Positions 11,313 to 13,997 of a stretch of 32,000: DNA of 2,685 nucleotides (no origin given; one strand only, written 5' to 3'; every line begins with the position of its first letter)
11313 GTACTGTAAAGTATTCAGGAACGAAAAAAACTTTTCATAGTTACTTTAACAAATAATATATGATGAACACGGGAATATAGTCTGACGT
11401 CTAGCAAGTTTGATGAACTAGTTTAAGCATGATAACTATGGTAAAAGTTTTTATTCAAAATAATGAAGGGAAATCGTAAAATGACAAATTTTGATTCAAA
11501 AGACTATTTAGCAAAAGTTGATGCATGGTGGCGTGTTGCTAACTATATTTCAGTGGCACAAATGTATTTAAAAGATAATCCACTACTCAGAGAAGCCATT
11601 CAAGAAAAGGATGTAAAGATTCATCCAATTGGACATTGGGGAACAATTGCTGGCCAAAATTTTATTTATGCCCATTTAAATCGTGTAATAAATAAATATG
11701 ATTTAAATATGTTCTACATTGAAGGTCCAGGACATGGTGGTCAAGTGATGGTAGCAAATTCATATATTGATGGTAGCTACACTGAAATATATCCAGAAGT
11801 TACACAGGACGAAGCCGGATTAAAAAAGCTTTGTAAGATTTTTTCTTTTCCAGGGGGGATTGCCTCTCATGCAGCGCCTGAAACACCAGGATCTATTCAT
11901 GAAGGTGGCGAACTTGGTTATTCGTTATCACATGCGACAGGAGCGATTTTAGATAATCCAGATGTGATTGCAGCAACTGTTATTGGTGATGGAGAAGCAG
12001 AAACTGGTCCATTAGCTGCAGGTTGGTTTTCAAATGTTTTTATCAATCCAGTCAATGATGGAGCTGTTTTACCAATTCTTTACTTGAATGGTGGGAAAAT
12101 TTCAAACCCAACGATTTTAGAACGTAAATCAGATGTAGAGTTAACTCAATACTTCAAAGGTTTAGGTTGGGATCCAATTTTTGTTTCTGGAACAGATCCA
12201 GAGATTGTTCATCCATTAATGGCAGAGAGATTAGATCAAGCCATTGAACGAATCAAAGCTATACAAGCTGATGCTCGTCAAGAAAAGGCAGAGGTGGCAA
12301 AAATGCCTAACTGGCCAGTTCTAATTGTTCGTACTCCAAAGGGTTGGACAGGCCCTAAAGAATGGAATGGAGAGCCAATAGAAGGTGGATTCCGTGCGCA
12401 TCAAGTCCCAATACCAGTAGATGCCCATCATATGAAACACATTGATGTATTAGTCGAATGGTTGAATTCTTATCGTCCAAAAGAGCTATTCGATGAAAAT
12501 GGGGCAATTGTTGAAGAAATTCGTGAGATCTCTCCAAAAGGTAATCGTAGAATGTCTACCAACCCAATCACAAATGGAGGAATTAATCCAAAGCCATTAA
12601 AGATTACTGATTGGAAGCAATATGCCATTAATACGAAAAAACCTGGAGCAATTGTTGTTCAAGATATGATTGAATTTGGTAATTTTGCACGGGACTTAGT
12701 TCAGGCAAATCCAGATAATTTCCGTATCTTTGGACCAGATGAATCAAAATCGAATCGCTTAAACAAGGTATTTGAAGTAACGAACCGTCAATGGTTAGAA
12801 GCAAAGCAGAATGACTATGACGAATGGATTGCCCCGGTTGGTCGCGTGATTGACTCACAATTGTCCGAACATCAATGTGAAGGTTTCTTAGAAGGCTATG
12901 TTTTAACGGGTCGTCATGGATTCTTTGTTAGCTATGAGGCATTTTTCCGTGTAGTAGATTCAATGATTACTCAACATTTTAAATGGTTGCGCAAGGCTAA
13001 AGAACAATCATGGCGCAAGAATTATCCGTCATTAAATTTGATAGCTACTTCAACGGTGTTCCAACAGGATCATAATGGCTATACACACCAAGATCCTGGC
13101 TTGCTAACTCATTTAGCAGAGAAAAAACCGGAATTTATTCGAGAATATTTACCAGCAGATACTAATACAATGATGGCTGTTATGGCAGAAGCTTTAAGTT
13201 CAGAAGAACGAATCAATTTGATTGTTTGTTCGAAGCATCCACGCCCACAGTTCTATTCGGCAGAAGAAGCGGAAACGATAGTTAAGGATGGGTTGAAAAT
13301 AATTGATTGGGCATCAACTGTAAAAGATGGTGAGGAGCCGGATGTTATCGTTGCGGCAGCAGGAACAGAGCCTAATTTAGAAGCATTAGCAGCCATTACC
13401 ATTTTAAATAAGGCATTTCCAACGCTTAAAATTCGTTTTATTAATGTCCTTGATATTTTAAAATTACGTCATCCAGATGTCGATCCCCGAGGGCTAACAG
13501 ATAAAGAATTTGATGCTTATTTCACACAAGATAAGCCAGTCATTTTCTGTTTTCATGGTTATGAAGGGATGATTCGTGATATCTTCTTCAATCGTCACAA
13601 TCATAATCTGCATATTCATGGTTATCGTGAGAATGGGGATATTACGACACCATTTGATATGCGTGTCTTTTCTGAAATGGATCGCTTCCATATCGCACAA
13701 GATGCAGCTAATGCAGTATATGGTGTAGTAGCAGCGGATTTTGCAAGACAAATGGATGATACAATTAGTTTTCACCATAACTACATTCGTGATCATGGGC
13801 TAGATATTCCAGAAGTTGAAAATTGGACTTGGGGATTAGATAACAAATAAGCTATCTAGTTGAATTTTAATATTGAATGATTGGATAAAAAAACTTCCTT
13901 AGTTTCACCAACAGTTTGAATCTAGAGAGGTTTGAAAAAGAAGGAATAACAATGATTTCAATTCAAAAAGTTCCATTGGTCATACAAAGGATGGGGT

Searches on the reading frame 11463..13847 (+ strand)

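Call 10: search_protein_families(library=pfam, proteins=[window:11463-13847:+], max_evalue=0.001)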
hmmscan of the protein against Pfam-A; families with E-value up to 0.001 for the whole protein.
window:11463-13847:+ (795 aa): 3 families
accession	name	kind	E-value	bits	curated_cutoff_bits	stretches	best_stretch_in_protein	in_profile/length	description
PF09364.15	XFP_N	-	3.9e-169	562.7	23.7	1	12-374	3-363/364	XFP N-terminal domain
PF03894.20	XFP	-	3.1e-81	271.8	22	1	405-580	3-177/177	D-xylulose 5-phosphate/D-fructose 6-phosphate phosphoketolase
PF09363.15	XFP_C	-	9.1e-77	257.5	23.4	1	591-790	1-202/202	XFP C-terminal domain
